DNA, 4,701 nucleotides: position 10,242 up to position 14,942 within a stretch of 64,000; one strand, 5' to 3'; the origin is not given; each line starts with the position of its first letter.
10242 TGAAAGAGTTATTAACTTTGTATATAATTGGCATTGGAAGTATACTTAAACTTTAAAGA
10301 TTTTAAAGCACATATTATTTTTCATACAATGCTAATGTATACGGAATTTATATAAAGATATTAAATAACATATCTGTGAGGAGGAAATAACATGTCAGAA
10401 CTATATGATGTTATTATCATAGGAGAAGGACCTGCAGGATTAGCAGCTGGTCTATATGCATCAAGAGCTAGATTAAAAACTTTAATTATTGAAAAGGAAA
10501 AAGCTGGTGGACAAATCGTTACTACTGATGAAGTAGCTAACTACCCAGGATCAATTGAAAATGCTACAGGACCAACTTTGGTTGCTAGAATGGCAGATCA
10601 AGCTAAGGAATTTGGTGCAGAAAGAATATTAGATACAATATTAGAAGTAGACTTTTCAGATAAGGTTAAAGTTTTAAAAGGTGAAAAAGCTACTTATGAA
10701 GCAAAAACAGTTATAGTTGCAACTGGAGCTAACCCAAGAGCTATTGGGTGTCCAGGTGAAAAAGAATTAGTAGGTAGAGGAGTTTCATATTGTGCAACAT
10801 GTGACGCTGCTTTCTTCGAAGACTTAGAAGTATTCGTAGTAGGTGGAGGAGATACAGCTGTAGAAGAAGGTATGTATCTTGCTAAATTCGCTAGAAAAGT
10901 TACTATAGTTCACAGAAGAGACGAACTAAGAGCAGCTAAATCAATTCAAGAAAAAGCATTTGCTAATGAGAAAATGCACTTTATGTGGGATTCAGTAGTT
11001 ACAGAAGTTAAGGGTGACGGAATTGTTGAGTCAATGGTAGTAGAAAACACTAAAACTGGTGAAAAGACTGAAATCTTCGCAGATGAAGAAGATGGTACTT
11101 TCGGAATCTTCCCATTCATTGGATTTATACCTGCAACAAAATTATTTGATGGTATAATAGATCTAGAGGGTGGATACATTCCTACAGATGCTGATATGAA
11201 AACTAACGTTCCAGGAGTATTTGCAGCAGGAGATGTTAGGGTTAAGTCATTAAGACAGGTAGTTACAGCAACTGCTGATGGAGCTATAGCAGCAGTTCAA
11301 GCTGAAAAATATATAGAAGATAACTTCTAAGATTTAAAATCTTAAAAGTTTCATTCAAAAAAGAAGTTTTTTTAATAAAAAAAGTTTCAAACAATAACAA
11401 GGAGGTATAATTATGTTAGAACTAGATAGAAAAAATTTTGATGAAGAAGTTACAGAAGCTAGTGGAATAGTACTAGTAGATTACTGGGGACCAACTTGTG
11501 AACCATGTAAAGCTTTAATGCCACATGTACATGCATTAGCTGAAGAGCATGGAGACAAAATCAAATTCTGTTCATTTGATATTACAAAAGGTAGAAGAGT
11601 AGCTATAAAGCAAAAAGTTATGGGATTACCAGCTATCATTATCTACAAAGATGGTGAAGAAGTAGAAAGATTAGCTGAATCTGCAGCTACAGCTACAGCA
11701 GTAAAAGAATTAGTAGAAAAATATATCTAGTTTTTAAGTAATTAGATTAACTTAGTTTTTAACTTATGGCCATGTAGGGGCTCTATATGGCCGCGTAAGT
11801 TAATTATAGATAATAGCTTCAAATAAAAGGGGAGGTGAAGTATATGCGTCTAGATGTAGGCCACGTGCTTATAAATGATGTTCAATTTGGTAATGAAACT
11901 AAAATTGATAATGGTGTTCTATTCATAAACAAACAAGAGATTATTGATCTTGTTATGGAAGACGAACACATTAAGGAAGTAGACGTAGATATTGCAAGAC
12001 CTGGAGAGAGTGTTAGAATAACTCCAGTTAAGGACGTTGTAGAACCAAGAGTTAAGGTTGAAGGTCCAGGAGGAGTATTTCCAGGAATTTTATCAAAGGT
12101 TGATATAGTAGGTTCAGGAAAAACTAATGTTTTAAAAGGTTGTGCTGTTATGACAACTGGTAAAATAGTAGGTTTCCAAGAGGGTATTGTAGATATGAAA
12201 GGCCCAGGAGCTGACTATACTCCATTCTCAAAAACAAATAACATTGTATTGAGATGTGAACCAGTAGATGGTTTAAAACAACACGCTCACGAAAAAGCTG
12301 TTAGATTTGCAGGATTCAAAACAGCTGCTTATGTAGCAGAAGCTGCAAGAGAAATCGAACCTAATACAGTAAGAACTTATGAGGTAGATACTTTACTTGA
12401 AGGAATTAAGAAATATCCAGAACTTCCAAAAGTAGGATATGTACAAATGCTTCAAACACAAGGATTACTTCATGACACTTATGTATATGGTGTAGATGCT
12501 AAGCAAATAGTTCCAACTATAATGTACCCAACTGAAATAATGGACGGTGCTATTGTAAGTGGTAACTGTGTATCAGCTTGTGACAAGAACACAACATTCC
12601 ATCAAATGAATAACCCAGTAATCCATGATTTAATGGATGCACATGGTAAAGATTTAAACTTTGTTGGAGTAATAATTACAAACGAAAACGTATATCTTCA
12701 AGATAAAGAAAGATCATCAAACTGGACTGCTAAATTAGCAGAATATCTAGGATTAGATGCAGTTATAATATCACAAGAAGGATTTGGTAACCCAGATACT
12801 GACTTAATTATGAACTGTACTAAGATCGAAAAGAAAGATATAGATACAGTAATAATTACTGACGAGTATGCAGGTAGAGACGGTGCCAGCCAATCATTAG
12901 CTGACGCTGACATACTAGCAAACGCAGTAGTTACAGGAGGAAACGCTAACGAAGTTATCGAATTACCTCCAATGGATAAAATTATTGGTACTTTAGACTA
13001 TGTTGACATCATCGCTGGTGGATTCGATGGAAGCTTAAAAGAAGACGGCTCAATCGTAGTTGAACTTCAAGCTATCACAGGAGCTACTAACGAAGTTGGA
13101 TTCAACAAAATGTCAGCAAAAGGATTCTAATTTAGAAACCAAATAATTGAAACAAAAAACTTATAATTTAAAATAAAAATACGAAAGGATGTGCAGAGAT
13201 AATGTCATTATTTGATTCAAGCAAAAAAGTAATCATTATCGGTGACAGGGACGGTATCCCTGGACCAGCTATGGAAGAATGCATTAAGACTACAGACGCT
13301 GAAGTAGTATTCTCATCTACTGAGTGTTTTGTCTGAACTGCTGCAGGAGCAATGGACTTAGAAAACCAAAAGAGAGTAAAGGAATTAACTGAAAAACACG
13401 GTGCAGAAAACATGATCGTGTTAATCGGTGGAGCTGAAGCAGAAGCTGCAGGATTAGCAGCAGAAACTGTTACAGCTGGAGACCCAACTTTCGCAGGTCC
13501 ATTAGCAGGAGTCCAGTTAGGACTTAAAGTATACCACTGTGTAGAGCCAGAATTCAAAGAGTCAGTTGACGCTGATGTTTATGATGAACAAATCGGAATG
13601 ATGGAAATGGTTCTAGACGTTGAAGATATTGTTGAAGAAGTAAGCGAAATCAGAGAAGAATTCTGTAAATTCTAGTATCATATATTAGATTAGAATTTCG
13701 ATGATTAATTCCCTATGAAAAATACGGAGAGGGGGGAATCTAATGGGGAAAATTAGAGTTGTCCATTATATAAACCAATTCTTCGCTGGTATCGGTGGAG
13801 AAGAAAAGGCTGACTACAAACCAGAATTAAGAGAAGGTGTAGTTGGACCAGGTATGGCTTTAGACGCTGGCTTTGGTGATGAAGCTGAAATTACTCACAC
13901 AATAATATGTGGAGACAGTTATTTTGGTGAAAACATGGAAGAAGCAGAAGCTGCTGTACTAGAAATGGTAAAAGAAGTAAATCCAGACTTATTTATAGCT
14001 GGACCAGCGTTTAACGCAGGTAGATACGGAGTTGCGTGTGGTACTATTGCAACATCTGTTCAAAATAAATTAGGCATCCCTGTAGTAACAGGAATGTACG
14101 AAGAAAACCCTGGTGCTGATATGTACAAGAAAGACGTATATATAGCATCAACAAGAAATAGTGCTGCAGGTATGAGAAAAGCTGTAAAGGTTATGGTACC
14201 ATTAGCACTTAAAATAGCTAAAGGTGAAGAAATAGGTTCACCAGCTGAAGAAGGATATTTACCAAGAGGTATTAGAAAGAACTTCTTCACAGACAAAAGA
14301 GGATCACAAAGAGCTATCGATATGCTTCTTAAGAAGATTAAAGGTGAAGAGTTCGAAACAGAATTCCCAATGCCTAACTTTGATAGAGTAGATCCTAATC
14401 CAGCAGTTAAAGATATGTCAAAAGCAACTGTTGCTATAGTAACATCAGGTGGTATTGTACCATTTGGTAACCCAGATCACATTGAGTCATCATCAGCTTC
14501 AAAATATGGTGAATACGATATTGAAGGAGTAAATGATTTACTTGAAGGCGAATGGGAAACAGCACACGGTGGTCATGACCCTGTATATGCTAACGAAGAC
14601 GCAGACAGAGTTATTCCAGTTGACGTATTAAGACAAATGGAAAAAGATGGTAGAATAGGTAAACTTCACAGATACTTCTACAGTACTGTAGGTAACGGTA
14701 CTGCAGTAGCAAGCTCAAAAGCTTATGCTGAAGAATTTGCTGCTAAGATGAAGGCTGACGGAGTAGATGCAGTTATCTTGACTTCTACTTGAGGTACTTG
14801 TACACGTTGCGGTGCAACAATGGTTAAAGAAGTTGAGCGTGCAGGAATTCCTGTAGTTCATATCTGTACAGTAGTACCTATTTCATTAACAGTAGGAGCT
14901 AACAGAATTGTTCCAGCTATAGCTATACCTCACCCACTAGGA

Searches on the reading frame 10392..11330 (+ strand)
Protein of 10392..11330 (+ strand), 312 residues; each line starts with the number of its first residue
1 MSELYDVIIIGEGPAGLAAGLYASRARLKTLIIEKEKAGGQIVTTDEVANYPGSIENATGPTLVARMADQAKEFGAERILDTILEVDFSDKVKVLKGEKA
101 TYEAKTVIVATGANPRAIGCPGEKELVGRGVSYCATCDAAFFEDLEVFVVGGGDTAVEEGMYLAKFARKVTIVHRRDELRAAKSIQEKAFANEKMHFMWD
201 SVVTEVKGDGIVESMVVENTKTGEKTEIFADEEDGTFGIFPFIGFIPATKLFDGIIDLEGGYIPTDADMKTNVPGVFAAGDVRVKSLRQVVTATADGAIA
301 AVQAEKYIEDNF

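Call 39: search_protein_families(library=pfam, proteins=[window:10392-11330:+])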
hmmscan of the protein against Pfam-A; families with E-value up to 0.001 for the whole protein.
window:10392-11330:+ (312 aa): 11 families
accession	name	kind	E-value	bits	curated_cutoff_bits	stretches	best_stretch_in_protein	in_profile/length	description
PF07992.20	Pyr_redox_2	-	5.5e-55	187.3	26.1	1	5-297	1-291/291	Pyridine nucleotide-disulphide oxidoreductase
PF13738.12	Pyr_redox_3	-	5.5e-25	88.7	30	2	83-280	104-305/305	Pyridine nucleotide-disulphide oxidoreductase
PF00070.33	Pyr_redox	-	5.9e-16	59.2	22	1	147-218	2-80/82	Pyridine nucleotide-disulphide oxidoreductase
PF00890.30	FAD_binding_2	-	8.1e-10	38.9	20.4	1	6-42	1-38/414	FAD binding domain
PF01266.30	DAO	-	4.6e-07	30.1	27.9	1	6-40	1-37/353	FAD dependent oxidoreductase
PF01946.23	Thi4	-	3.9e-06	26.7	26.2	1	5-40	18-54/235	Thi4 family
PF03486.20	HI0933_like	-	6.5e-06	26.2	50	1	6-41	2-37/244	HI0933-like protein Rossmann domain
PF01134.28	GIDA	-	1.1e-05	25.1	22.1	0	6-48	1-35/391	Glucose inhibited division protein A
PF13434.12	Lys_Orn_oxgnase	-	1.6e-05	24.7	21.3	0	94-193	138-236/339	L-lysine 6-monooxygenase/L-ornithine 5-monooxygenase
PF12831.13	FAD_oxidored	-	3.2e-05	23.9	27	1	6-42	1-38/416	FAD dependent oxidoreductase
PF13450.12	NAD_binding_8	-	0.00061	20.5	21.9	0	9-47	1-40/68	NAD(P)-binding Rossmann-like domain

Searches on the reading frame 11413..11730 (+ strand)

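Call 39: search_protein_families(library=pfam, proteins=[window:11413-11730:+])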
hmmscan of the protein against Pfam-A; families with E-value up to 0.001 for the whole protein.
window:11413-11730:+ (105 aa): 2 families
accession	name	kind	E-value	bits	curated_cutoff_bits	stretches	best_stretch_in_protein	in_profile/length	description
PF00085.26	Thioredoxin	-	5.1e-22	78.3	23.5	1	3-98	4-98/103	Thioredoxin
PF13905.12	Thioredoxin_8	-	0.00055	20.7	27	0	19-52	3-38/94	Thioredoxin-like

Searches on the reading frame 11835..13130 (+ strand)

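Call 39: search_protein_families(library=pfam, proteins=[window:11835-13130:+])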
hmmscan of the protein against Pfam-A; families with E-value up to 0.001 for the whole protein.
window:11835-13130:+ (431 aa): 1 family
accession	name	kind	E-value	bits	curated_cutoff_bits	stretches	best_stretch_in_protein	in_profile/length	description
PF09338.16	Gly_reductase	-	5.5e-212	704.3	22.2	1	4-429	1-426/426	Glycine/sarcosine/betaine reductase component B subunits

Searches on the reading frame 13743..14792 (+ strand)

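Call 39: search_protein_families(library=pfam, proteins=[window:13743-14792:+])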
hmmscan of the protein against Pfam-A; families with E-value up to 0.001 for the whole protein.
window:13743-14792:+ (349 aa): 1 family
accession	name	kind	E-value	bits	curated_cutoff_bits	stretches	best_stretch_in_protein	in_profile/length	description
PF07355.17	GRDB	-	1.2e-178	594.2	22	1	3-349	1-347/347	Glycine/sarcosine/betaine reductase selenoprotein B (GRDB)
